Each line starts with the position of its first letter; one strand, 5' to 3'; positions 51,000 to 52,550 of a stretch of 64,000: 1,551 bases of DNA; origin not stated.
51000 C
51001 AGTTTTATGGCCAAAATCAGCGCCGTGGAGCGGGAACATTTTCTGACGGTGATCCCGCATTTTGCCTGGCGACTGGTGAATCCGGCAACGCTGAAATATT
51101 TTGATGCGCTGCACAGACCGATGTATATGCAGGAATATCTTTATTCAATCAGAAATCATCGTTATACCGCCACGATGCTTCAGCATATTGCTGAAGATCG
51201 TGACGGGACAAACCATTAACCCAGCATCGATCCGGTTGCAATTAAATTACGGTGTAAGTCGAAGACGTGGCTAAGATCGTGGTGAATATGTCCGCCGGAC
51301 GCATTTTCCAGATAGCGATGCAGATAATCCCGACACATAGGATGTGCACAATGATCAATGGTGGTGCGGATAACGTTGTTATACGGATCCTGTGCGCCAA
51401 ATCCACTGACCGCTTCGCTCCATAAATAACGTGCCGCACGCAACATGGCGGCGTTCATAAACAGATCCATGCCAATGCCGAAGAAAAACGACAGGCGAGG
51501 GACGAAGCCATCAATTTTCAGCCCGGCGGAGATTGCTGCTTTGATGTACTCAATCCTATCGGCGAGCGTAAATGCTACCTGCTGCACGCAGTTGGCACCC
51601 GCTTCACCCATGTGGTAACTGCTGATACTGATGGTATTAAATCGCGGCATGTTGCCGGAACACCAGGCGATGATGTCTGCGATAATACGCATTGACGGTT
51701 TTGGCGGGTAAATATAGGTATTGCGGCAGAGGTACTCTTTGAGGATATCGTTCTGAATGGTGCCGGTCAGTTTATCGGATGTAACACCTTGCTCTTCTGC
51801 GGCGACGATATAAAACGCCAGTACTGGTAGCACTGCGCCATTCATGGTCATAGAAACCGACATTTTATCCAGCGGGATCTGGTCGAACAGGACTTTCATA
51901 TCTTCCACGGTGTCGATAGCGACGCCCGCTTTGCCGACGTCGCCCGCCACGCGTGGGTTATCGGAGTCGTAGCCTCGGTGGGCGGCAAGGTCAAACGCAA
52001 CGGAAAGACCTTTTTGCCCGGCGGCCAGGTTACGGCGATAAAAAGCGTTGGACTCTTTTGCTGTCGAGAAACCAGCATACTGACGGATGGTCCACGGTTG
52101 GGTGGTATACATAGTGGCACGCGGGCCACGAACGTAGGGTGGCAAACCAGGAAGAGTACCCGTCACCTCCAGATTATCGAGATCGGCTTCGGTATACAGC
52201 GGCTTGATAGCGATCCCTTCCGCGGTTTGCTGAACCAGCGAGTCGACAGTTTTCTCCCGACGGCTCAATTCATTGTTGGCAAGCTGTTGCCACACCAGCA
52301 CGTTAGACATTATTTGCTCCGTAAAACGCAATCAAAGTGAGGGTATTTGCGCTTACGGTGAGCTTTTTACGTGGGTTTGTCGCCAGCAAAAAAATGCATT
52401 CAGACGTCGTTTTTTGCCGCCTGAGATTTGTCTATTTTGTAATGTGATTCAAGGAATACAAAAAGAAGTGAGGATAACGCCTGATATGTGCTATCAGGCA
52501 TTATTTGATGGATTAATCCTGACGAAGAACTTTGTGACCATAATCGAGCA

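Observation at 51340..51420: Possible second small in-frame deletion inside the scpA remnant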

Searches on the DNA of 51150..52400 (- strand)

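Call 3: search_dna_similar(query=window:51150-52400:-, collection=ecoli_genomes, mode=near, max_rows=40, rows=spread)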
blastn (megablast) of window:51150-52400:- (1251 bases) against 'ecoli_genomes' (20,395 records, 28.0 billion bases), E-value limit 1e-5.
Records with a match: 5425; places in all: 9737; records where one place covers at least 80% of the query: 5396.
Genomes with a match: 5425 of 5426; with a place that covers at least 80% of the query: 5396. Places per genome that has any: lowest 1, median 2, highest 3. On chromosomes: 9736 places; on plasmids: 1.
Best place of each record, by identity: >=99% 274; 95-99% 5150; 90-95% 1.
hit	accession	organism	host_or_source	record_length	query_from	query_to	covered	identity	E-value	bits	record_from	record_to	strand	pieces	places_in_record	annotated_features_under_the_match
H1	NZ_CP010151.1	Escherichia coli strain D8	dog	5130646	1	1251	100%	100.0%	0e+0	2311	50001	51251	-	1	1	methylmalonyl-CoA mutase family protein | acetyl-CoA hydrolase | srsR: LysR family transcriptional regulator SrsR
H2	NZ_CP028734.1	Escherichia coli strain A42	Antechinus swainsonii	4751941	1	1251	100%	98.2%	0e+0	2189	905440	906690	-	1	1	methylmalonyl-CoA mutase family protein | acetyl-CoA hydrolase | srsR: LysR family transcriptional regulator SrsR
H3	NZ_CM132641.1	Escherichia coli strain ESBLEC_HM50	Homo sapiens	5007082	1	1251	98%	99.2%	0e+0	2204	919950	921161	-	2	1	methylmalonyl-CoA mutase family protein | acetyl-CoA hydrolase | srsR: LysR family transcriptional regulator SrsR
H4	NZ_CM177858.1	Escherichia coli strain UPEC957C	canine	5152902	1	1251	98%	98.9%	0e+0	2182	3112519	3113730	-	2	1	methylmalonyl-CoA mutase family protein | acetyl-CoA hydrolase | srsR: LysR family transcriptional regulator SrsR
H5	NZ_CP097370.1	Escherichia coli strain AGR5151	water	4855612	1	1251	98%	98.0%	0e+0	2121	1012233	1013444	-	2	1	methylmalonyl-CoA mutase family protein | acetyl-CoA hydrolase | srsR: LysR family transcriptional regulator SrsR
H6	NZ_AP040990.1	Escherichia coli strain p1-49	Homo sapiens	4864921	1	1251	98%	98.0%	0e+0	2121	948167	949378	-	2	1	methylmalonyl-CoA mutase family protein | acetyl-CoA hydrolase | srsR: LysR family transcriptional regulator SrsR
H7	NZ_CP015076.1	Escherichia coli strain Ecol_448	Homo sapiens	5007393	1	1251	98%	98.0%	0e+0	2121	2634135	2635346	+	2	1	methylmalonyl-CoA mutase family protein | acetyl-CoA hydrolase | srsR: LysR family transcriptional regulator SrsR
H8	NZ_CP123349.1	Escherichia coli strain AREA_R485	Homo sapiens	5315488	1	1251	98%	98.0%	0e+0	2121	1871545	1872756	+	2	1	methylmalonyl-CoA mutase family protein | acetyl-CoA hydrolase | srsR: LysR family transcriptional regulator SrsR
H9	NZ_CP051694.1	Escherichia coli strain SCU-313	Homo sapiens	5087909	1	1046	84%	97.2%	0e+0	1785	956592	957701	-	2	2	scpA: methylmalonyl-CoA mutase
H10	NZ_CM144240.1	Escherichia coli strain DG351-2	chicken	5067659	1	1046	84%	97.1%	0e+0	1780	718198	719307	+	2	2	scpA: methylmalonyl-CoA mutase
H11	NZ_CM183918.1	Escherichia coli strain GMM076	Homo sapiens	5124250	1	1046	84%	97.0%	0e+0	1774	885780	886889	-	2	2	scpA: methylmalonyl-CoA mutase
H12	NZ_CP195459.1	Escherichia coli strain 22AR0747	Homo sapiens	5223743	1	1046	84%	96.9%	0e+0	1769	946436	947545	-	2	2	scpA: methylmalonyl-CoA mutase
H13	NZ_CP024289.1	Escherichia coli O178:H19 strain 2012C-4431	Homo sapiens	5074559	1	1046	84%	96.8%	0e+0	1763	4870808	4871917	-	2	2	scpA: methylmalonyl-CoA mutase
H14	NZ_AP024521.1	Escherichia coli strain E189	Equus caballus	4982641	1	1046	84%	96.8%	0e+0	1763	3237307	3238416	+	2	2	scpA: methylmalonyl-CoA mutase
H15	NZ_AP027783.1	Escherichia coli strain 2017-03-3CC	Homo sapiens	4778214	1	1046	84%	96.8%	0e+0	1763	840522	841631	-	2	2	scpA: methylmalonyl-CoA mutase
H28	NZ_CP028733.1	Escherichia coli strain H2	Homo sapiens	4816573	1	1046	84%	96.4%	0e+0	1741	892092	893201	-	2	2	scpA: methylmalonyl-CoA mutase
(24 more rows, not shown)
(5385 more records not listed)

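Call 6: get_annotated_region(hit=H1, flank=3000)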
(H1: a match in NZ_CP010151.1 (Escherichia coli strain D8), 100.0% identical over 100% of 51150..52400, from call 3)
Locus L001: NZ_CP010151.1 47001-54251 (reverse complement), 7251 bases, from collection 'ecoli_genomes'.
description: Escherichia coli strain D8 chromosome, complete genome
organism: Escherichia coli strain D8 (NCBI taxid 562)
replicon: chromosome; assembly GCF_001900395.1
host: dog; source: -; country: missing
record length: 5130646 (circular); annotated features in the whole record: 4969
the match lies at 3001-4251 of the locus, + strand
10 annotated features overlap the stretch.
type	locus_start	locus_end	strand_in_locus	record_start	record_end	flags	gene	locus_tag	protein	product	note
CDS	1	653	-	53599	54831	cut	serA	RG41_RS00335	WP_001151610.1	phosphoglycerate dehydrogenase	-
CDS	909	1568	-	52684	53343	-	rpiA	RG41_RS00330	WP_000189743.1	ribose-5-phosphate isomerase RpiA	-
CDS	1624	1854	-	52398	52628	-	-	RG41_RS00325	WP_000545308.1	LysR substrate-binding domain-containing protein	-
CDS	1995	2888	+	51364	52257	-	argP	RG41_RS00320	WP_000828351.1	DNA-binding transcriptional regulator ArgP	-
CDS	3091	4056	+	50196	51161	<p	-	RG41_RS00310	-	methylmalonyl-CoA mutase family protein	incomplete; partial in the middle of a contig; missing C-terminus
CDS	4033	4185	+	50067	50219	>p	-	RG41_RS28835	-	acetyl-CoA hydrolase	incomplete; partial in the middle of a contig; missing N-terminus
CDS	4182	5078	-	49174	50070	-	srsR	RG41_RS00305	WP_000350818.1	LysR family transcriptional regulator SrsR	-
CDS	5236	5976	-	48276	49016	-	yggE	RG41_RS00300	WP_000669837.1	oxidative stress defense protein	-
CDS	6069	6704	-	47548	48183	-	argO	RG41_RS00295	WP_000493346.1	arginine exporter ArgO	-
CDS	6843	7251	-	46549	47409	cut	mscS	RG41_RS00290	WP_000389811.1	small-conductance mechanosensitive channel MscS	-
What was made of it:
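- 51394..52310 (-): scpA-derived 5' part of the remnant (codons 1 to ~306, ending ...SGFGA). RefSeq annotates it as 'methylmalonyl-CoA mutase family protein, incomplete' (call 6).
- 51216..51354 (-): scpC-derived tail (last ~46 codons plus the native scpC stop), fused in frame to the scpA part. RefSeq annotates it as 'acetyl-CoA hydrolase, incomplete, missing N-terminus' (call 6).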

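Call 7: get_annotated_region(hit=H9, flank=7000)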
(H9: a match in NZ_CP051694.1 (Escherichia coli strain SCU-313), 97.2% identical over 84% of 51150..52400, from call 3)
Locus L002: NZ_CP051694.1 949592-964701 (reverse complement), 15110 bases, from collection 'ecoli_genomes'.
description: Escherichia coli strain SCU-313 chromosome, complete genome
organism: Escherichia coli strain SCU-313 (NCBI taxid 562)
replicon: chromosome; assembly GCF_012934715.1
host: Homo sapiens; source: rectal swab from healthy college student; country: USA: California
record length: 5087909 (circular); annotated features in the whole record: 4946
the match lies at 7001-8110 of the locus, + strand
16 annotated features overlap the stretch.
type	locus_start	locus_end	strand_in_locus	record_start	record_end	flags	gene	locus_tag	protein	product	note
CDS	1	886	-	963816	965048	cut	serA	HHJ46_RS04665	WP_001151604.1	phosphoglycerate dehydrogenase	-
CDS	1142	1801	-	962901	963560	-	rpiA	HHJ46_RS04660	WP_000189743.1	ribose-5-phosphate isomerase RpiA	-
CDS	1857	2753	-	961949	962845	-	-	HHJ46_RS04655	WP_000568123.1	LysR family transcriptional regulator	-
CDS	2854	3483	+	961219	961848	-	-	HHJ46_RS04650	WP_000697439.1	FMN-dependent NADH-azoreductase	-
CDS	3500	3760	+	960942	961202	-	-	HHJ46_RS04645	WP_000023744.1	DUF1471 domain-containing protein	-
CDS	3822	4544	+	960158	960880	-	-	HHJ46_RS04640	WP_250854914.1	ferric reductase-like transmembrane domain-containing protein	-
CDS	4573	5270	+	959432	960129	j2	-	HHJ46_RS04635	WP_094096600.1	IS1-like element IS1A family transposase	programmed frameshift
CDS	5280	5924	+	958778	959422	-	-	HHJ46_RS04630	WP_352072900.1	FAD-binding oxidoreductase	-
CDS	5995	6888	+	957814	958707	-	argP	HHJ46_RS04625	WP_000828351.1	DNA-binding transcriptional regulator ArgP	-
CDS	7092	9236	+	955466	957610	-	scpA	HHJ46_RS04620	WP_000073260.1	methylmalonyl-CoA mutase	-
CDS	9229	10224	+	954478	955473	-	meaB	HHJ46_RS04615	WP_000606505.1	methylmalonyl Co-A mutase-associated GTPase MeaB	-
CDS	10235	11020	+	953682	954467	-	scpB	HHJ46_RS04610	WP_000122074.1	methylmalonyl-CoA decarboxylase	-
CDS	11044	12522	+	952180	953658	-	scpC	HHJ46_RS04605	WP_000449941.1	propionyl-CoA:succinate CoA transferase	-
CDS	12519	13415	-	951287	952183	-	srsR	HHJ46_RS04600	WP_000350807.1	LysR family transcriptional regulator SrsR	-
CDS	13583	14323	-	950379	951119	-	yggE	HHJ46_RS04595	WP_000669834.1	oxidative stress defense protein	-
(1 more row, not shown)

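Call 8: get_annotated_region(hit=H3, flank=2000)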
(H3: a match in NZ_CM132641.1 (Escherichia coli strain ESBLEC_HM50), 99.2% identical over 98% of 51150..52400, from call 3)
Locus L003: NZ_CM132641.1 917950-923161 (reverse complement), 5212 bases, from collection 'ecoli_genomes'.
description: Escherichia coli strain ESBLEC_HM50 chromosome, whole genome shotgun sequence
organism: Escherichia coli strain ESBLEC_HM50 (NCBI taxid 562)
replicon: chromosome; assembly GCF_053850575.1
host: Homo sapiens; source: Rectal swab; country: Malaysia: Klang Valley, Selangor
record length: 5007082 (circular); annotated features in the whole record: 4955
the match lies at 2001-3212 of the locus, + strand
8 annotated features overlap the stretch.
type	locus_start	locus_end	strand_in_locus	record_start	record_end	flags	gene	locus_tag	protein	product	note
CDS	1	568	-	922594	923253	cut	rpiA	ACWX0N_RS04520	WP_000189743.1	ribose-5-phosphate isomerase RpiA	-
CDS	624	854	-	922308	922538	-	-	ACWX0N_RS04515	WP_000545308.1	LysR substrate-binding domain-containing protein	-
CDS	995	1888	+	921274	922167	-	argP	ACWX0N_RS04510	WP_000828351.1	DNA-binding transcriptional regulator ArgP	-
CDS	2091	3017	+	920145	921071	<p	-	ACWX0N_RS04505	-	methylmalonyl-CoA mutase family protein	incomplete; partial in the middle of a contig; missing C-terminus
CDS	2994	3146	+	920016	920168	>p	-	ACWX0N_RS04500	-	acetyl-CoA hydrolase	incomplete; partial in the middle of a contig; missing N-terminus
CDS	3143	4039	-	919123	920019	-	srsR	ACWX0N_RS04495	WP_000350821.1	LysR family transcriptional regulator SrsR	-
CDS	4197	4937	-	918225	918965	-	yggE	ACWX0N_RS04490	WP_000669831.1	oxidative stress defense protein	-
CDS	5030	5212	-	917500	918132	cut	argO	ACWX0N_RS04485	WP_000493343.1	arginine exporter ArgO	-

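Call 14: search_dna_similar(query=window:51367-51410:-, collection=ecoli_genomes, mode=near, max_rows=60, rows=spread, max_evalue=0.001)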
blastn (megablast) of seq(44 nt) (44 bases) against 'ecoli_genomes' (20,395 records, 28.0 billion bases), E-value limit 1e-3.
Records with a match: 1110; places in all: 1110; records where one place covers at least 80% of the query: 1110.
Genomes with a match: 1110 of 5426; with a place that covers at least 80% of the query: 1110. Places per genome that has any: lowest 1, median 1, highest 1. On chromosomes: 1109 places; on plasmids: 1.
Best place of each record, by identity: >=99% 1106; 95-99% 4.
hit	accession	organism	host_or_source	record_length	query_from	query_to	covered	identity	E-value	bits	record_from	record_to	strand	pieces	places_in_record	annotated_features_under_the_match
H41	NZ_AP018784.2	Escherichia coli strain SK1144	-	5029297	1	44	100%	100.0%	7e-14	82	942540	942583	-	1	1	methylmalonyl-CoA mutase family protein | acetyl-CoA hydrolase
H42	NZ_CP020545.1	Escherichia coli strain ZJ3920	Homo sapiens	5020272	1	44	100%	100.0%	7e-14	82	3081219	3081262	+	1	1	methylmalonyl-CoA mutase family protein | acetyl-CoA hydrolase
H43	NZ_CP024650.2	Escherichia coli strain BH100 substr. MG2014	Homo sapiens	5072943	1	44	100%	100.0%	7e-14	82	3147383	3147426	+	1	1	methylmalonyl-CoA mutase family protein | acetyl-CoA hydrolase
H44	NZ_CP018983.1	Escherichia coli strain Ecol_867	Homo sapiens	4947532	1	44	100%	100.0%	7e-14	82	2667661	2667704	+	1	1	methylmalonyl-CoA mutase family protein | acetyl-CoA hydrolase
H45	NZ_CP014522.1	Escherichia coli strain ZH063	Homo sapiens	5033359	1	44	100%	100.0%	7e-14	82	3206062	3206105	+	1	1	methylmalonyl-CoA mutase family protein | acetyl-CoA hydrolase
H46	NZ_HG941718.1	Escherichia coli O25b:H4-ST131 strain EC958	-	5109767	1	44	100%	100.0%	7e-14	82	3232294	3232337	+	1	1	methylmalonyl-CoA mutase family protein | acetyl-CoA hydrolase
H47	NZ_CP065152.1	Escherichia coli O150:H6 strain FEX669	ground chicken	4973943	1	44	100%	100.0%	7e-14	82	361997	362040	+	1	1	methylmalonyl-CoA mutase family protein | acetyl-CoA hydrolase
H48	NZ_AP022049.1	Escherichia coli strain WP4-S17-ESBL-08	-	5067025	1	44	100%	100.0%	7e-14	82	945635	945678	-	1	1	methylmalonyl-CoA mutase family protein | acetyl-CoA hydrolase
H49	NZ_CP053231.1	Escherichia coli strain SCU-306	Homo sapiens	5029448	1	44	100%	100.0%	7e-14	82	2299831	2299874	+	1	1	methylmalonyl-CoA mutase family protein | acetyl-CoA hydrolase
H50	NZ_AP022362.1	Escherichia coli strain E302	Homo sapiens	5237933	1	44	100%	100.0%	7e-14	82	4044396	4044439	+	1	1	methylmalonyl-CoA mutase family protein | acetyl-CoA hydrolase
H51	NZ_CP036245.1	Escherichia coli strain S65EC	Homo sapiens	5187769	1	44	100%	100.0%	7e-14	82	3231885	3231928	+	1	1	methylmalonyl-CoA mutase family protein | acetyl-CoA hydrolase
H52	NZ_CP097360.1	Escherichia coli strain AGR4587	water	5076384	1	44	100%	100.0%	7e-14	82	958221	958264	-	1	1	methylmalonyl-CoA mutase family protein | acetyl-CoA hydrolase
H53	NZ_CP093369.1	Escherichia coli strain EV36 mutant 5a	missing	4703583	1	44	100%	100.0%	7e-14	82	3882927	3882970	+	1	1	methylmalonyl-CoA mutase family protein | acetyl-CoA hydrolase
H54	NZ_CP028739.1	Escherichia coli strain A36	Pseudomys apodemoides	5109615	1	44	100%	100.0%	7e-14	82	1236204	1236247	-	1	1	methylmalonyl-CoA mutase family protein | acetyl-CoA hydrolase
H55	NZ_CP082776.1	Escherichia coli O4:H5 strain CU532-9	Homo sapiens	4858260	1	44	100%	100.0%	7e-14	82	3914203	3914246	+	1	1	methylmalonyl-CoA mutase family protein | acetyl-CoA hydrolase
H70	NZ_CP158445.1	Escherichia coli strain 536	Homo sapiens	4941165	1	44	100%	100.0%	7e-14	82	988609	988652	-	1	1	methylmalonyl-CoA mutase family protein | acetyl-CoA hydrolase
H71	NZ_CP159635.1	Escherichia coli strain Z135-2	hospital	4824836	1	44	100%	100.0%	7e-14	82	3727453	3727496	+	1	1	methylmalonyl-CoA mutase family protein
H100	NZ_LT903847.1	Escherichia coli O127:H6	Homo sapiens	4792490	1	44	100%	97.7%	3e-12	77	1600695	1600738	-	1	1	methylmalonyl-CoA mutase family protein | hypothetical protein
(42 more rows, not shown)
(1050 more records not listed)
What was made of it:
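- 51384..51393 (-): Retained copy of the 10-bp direct repeat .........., which is the junction of the 63-bp (21-codon) in-frame deletion. The 44-nt junction is present in 1,110 genomes (call 14).
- The junction occurs in 1,110 complete genomes (call 14).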

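Call 15: search_dna_similar(query=window:51326-51393:-, collection=ecoli_genomes, mode=near, max_rows=60, rows=spread, max_evalue=0.001)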
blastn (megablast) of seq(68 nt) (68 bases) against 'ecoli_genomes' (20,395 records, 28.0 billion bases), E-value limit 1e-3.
Records with a match: 5328; places in all: 5328; records where one place covers at least 80% of the query: 1112.
Genomes with a match: 5328 of 5426; with a place that covers at least 80% of the query: 1112. Places per genome that has any: lowest 1, median 1, highest 1. On chromosomes: 5327 places; on plasmids: 1.
Best place of each record, by identity: >=99% 4758; 95-99% 568; 90-95% 2.
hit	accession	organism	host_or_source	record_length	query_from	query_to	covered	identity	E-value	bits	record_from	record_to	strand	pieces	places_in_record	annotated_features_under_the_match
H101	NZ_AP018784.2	Escherichia coli strain SK1144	-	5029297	1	68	100%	100.0%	8e-27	126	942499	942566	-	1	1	methylmalonyl-CoA mutase family protein | acetyl-CoA hydrolase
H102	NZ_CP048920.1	Escherichia coli strain SCU-101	Homo sapiens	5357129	1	68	100%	100.0%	8e-27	126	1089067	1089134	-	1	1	methylmalonyl-CoA mutase family protein | acetyl-CoA hydrolase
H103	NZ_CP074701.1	Escherichia coli strain 702/18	Homo sapiens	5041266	1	68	100%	100.0%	8e-27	126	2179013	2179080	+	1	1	methylmalonyl-CoA mutase family protein | acetyl-CoA hydrolase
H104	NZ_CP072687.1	Escherichia coli strain YP3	Canis lupus familiaris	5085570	1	68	100%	100.0%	8e-27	126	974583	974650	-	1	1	methylmalonyl-CoA mutase family protein | acetyl-CoA hydrolase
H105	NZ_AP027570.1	Escherichia coli strain LR-60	Homo sapiens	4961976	1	68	100%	100.0%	8e-27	126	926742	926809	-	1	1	methylmalonyl-CoA mutase family protein | acetyl-CoA hydrolase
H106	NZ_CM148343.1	Escherichia coli strain 09A19CPO009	Homo sapiens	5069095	1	68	100%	100.0%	8e-27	126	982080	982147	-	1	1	methylmalonyl-CoA mutase family protein | acetyl-CoA hydrolase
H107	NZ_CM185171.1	Escherichia coli strain AB_24_S34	Mula Mutha River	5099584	1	68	100%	100.0%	8e-27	126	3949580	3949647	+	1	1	methylmalonyl-CoA mutase family protein | hypothetical protein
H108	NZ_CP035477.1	Escherichia coli strain U13A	Homo sapiens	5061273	1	68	100%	97.1%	2e-23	115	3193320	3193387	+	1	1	methylmalonyl-CoA mutase family protein | acetyl-CoA hydrolase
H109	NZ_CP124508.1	Escherichia coli strain AVS0068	environmental: river near WWTP effluent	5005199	1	68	100%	97.1%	2e-23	115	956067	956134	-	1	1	methylmalonyl-CoA mutase family protein | acetyl-CoA hydrolase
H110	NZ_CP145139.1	Escherichia coli strain CAVp367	Homo sapiens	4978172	1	68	100%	97.1%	2e-23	115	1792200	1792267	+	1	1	methylmalonyl-CoA mutase family protein | acetyl-CoA hydrolase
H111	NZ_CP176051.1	Escherichia coli strain razor3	missing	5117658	1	68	100%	97.1%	2e-23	115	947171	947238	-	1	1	methylmalonyl-CoA mutase family protein | acetyl-CoA hydrolase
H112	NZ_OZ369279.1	Escherichia coli strain Esc25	not applicable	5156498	1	68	100%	97.1%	2e-23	115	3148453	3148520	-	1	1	methylmalonyl-CoA mutase family protein | acetyl-CoA hydrolase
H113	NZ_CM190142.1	Escherichia coli strain 21964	Homo sapiens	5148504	1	68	100%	97.1%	2e-23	115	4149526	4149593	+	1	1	methylmalonyl-CoA mutase family protein | acetyl-CoA hydrolase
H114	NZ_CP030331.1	Escherichia coli strain AR_452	missing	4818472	1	39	57%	100.0%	1e-10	73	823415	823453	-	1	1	scpA: methylmalonyl-CoA mutase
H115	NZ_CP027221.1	Escherichia coli strain 2015C-3101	Homo sapiens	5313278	1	39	57%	100.0%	1e-10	73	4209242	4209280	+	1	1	scpA: methylmalonyl-CoA mutase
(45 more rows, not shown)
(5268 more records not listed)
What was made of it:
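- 51355..51369 (-): Microhomology at the junction of the 4,273-bp scpA-to-scpC deletion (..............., encoding RTTI+). The junction is present in 1,112 genomes (call 15).
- All 1,110 genomes have both lesions, so this order is equally compatible with the distribution (calls 14, 15).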

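Call 27: get_annotated_region(hit=H2, flank=200)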
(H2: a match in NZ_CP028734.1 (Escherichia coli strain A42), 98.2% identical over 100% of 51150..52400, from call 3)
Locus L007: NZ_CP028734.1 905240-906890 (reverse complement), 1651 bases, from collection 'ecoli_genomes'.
description: Escherichia coli strain A42 chromosome, complete genome
organism: Escherichia coli strain A42 (NCBI taxid 562)
replicon: chromosome; assembly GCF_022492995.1
host: Antechinus swainsonii; source: feces; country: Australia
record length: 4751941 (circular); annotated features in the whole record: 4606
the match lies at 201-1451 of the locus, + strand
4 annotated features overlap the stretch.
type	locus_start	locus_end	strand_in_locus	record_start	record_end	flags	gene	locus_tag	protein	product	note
CDS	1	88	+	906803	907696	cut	argP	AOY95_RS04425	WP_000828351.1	DNA-binding transcriptional regulator ArgP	-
CDS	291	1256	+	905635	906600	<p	-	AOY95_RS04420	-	methylmalonyl-CoA mutase family protein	incomplete; partial in the middle of a contig; missing C-terminus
CDS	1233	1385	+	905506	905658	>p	-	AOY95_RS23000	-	acetyl-CoA hydrolase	incomplete; partial in the middle of a contig; missing N-terminus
CDS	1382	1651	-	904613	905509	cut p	srsR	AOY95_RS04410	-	LysR family transcriptional regulator SrsR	internal stop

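Call 28: get_annotated_region(hit=H100, flank=1300)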
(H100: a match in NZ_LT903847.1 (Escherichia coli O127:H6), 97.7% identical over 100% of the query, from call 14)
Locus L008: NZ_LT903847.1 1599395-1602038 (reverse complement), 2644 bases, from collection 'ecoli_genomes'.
description: Escherichia coli O127:H6 isolate EPEC1 chromosome 1, complete sequence
organism: Escherichia coli O127:H6 (NCBI taxid 168807)
replicon: chromosome; assembly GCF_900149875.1
host: Homo sapiens; source: Artificial construct derived from EPEC E2348/69 variety 2; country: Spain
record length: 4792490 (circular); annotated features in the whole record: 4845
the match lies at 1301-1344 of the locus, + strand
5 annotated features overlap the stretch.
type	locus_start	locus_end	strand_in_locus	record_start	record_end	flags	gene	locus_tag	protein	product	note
CDS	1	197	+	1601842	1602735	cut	argP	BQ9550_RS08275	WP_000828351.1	DNA-binding transcriptional regulator ArgP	-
CDS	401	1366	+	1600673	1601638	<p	-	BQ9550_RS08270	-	methylmalonyl-CoA mutase family protein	incomplete; partial in the middle of a contig; missing C-terminus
CDS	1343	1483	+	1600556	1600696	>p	-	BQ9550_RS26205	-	hypothetical protein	incomplete; partial in the middle of a contig; missing N-terminus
CDS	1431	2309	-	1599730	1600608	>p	srsR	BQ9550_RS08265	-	LysR family transcriptional regulator SrsR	incomplete; partial in the middle of a contig; missing C-terminus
CDS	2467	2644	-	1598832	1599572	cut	yggE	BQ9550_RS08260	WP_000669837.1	oxidative stress defense protein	-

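Call 29: get_annotated_region(hit=H46, flank=1300)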
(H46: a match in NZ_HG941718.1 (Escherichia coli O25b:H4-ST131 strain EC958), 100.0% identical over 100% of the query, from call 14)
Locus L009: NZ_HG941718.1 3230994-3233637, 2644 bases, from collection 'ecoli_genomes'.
description: Escherichia coli O25b:H4-ST131 strain EC958 chromosome I, complete sequence
organism: Escherichia coli O25b:H4-ST131 strain EC958 (NCBI taxid 941322)
replicon: chromosome; assembly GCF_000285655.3
host: -; source: -; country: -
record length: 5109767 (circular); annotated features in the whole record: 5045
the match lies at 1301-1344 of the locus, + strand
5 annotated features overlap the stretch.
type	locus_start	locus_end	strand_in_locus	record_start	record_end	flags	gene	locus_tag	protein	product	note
CDS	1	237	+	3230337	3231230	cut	argP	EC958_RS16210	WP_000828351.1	DNA-binding transcriptional regulator ArgP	-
CDS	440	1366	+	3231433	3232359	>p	-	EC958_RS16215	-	methylmalonyl-CoA mutase family protein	incomplete; partial in the middle of a contig; missing C-terminus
CDS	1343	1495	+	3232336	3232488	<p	-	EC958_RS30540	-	acetyl-CoA hydrolase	incomplete; partial in the middle of a contig; missing N-terminus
CDS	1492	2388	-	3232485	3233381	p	srsR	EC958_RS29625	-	LysR family transcriptional regulator SrsR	internal stop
CDS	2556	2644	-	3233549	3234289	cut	yggE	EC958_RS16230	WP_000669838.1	oxidative stress defense protein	-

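Call 30: get_annotated_region(hit=H70, flank=1300)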
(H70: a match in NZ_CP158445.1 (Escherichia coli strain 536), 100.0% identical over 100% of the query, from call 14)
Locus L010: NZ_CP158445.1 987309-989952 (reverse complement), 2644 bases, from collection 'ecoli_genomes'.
description: Escherichia coli strain 536 chromosome, complete genome
organism: Escherichia coli strain 536 (NCBI taxid 562)
replicon: chromosome; assembly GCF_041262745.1
host: Homo sapiens; source: urine; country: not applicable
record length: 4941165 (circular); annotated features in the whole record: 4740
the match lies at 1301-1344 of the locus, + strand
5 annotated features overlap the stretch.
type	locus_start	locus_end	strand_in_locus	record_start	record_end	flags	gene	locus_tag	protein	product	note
CDS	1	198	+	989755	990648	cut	argP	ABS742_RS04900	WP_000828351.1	DNA-binding transcriptional regulator ArgP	-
CDS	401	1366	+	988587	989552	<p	-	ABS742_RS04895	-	methylmalonyl-CoA mutase family protein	incomplete; partial in the middle of a contig; missing C-terminus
CDS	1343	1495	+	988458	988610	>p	-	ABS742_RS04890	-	acetyl-CoA hydrolase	incomplete; partial in the middle of a contig; missing N-terminus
CDS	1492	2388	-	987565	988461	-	srsR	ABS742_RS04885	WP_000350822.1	LysR family transcriptional regulator SrsR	-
CDS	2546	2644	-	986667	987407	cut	yggE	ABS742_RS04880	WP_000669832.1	oxidative stress defense protein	-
